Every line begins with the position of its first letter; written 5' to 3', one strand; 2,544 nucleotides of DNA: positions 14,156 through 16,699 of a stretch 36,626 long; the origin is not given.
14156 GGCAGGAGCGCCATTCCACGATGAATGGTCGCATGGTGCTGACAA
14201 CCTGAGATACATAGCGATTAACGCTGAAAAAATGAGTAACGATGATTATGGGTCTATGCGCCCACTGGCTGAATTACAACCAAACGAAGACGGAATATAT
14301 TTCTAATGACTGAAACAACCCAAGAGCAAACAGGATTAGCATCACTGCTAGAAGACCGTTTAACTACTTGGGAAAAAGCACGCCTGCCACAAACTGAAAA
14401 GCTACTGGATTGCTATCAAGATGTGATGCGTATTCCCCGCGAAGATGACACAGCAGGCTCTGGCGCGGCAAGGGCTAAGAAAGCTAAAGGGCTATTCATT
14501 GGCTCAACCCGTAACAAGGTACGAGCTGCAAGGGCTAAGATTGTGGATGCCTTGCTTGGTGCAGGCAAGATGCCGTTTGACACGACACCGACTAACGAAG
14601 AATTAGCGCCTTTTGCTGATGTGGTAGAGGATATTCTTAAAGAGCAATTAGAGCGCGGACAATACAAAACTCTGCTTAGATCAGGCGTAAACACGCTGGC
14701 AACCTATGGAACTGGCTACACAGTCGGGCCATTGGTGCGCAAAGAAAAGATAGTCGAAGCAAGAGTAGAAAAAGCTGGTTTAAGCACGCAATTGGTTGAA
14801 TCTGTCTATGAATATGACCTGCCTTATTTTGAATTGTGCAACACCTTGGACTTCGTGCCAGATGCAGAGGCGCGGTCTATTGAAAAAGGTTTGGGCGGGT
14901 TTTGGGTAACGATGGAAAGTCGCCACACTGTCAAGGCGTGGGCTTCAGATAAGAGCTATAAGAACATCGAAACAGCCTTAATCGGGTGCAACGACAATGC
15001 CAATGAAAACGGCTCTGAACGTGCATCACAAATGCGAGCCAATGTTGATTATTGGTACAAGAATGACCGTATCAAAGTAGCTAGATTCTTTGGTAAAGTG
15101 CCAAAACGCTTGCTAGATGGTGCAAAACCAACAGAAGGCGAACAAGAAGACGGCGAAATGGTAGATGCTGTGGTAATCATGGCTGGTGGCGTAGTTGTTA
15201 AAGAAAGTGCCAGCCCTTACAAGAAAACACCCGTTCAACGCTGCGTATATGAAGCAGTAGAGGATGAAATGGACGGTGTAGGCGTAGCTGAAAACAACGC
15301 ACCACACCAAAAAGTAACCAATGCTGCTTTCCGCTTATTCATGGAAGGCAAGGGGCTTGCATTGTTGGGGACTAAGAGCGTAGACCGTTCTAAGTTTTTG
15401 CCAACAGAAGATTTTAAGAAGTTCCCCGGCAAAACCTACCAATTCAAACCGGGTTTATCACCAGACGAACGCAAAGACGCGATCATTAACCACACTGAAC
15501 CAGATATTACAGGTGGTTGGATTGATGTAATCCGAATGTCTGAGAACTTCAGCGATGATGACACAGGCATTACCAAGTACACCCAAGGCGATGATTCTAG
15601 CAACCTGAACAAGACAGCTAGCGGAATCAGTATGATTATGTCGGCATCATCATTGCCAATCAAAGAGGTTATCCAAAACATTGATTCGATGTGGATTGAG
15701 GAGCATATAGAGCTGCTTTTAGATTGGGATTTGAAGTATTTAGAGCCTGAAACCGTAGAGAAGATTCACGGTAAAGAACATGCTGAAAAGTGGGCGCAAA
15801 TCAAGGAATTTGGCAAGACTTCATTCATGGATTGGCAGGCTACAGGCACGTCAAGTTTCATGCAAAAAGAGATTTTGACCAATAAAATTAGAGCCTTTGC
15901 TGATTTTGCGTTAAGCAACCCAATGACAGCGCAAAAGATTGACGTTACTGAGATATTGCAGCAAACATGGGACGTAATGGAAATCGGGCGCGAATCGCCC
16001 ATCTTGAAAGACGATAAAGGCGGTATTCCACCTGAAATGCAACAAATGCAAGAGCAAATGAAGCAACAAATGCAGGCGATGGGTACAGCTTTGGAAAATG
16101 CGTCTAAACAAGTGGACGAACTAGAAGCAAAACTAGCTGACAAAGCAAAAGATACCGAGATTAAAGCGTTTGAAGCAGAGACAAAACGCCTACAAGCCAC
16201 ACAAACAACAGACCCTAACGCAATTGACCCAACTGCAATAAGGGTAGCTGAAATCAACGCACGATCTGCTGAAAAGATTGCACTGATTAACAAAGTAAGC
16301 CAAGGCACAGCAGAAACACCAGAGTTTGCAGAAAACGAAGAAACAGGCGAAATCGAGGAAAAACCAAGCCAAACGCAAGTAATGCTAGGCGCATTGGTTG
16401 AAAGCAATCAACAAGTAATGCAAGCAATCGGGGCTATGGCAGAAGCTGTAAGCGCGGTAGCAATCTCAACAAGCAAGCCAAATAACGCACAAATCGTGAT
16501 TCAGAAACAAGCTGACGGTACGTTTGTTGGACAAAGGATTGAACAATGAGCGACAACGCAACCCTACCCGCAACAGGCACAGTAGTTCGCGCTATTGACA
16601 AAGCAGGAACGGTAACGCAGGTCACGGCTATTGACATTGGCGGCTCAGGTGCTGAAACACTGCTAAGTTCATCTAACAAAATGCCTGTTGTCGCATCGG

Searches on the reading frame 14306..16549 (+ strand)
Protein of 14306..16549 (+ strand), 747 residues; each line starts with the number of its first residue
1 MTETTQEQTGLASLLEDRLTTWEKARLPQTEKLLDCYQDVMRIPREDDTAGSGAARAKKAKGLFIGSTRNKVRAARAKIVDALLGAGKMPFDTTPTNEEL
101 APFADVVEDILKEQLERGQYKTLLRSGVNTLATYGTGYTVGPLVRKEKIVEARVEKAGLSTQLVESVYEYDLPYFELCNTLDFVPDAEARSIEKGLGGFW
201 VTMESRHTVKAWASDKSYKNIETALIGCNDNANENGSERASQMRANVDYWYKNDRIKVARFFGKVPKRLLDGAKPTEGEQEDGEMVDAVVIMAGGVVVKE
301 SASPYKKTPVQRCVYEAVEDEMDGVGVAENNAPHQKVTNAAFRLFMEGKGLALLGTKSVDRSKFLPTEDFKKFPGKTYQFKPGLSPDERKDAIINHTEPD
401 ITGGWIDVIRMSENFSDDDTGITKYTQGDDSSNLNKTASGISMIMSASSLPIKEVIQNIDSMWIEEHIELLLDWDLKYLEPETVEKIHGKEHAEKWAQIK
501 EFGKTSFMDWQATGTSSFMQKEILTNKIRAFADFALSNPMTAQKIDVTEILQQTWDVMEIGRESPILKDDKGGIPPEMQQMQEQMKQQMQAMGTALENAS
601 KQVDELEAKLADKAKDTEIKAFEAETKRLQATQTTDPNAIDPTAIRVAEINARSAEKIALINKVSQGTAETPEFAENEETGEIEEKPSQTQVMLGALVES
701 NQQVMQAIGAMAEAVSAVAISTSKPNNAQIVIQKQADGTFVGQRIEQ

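Call 51: search_dna_similar(query=window:14306-16549:+, collection=phages, mode=protein, max_rows=12)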
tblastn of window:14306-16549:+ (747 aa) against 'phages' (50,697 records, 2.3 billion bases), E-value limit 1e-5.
Records with a match: 28; places in all: 28; records where one place covers at least 80% of the query: 0.
Best place of each record, by identity: <60% 28.
By first word of the organism name: Roseobacter 11; Pelagibacter 4; Rhizobium 3; Caudoviricetes 2; Puniceispirillum 2; Aeromonas 2; Sinorhizobium 1; Pseudoalteromonas 1; Pseudomonas 1; Pasteurella 1.
By host as written in the record: Rhodobacteraceae bacterium FZCC0040 4; Rhodobacteraceae bacterium FZCC0023 4; Candidatus Pelagibacter sp. HTCC7211 3; - 2; Candidatus Puniceispirillum marinum IMCC1322 2; Rhizobium phaseoli N3_19 1; Rhizobium phaseoli N3_13 1; Rhizobium phaseoli I3_11 1; and 10 more.
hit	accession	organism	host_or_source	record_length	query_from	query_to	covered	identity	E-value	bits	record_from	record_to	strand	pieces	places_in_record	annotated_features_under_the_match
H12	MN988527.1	Rhizobium phage RHph_N3_19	Rhizobium phaseoli N3_19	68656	81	566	65%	26.1%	1e-15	87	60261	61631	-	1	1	putative portal protein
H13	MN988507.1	Rhizobium phage RHph_N3_13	Rhizobium phaseoli N3_13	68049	81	566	65%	26.1%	1e-15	87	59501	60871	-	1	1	putative portal protein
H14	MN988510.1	Rhizobium phage RHph_I3_11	Rhizobium phaseoli I3_11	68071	81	566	65%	26.1%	1e-15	87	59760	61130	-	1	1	putative portal protein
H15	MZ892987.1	Roseobacter phage CRP-207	Rhodobacteraceae bacterium FZCC0040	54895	65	560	66%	24.5%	8e-14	82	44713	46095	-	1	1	putative portal protein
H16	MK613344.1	Roseobacter phage CRP-2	Rhodobacteraceae bacterium FZCC0023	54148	65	560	66%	24.2%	3e-12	77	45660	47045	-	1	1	putative portal protein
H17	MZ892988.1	Roseobacter phage CRP-212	Rhodobacteraceae bacterium FZCC0040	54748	79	571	66%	24.2%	1e-13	81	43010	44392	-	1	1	putative portal protein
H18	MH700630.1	Sinorhizobium phage phiM6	Sinorhizobium meliloti 1021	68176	71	553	65%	24.5%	2e-13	81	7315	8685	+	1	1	portal protein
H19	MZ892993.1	Pelagibacter phage HTVC033P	Candidatus Pelagibacter sp. HTCC1062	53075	104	574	63%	25.1%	5e-19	99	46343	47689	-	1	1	putative portal protein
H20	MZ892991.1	Roseobacter phage CRP-603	Rhodobacteraceae bacterium FZCC0012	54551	65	560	66%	23.4%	5e-11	72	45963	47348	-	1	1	putative portal protein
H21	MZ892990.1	Roseobacter phage CRP-345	Rhodobacteraceae bacterium FZCC0042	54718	64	560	67%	23.1%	1e-8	65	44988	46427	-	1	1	putative portal protein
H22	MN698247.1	Pelagibacter phage HTVC115P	Candidatus Pelagibacter sp. HTCC7211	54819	103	566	62%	24.0%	3e-19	100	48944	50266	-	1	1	portal protein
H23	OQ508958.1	Pseudoalteromonas phage vB_PtuP_Slicky01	Pseudoaltermonas tunicata SMS2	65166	92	563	63%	23.6%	9e-9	65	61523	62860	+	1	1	portal protein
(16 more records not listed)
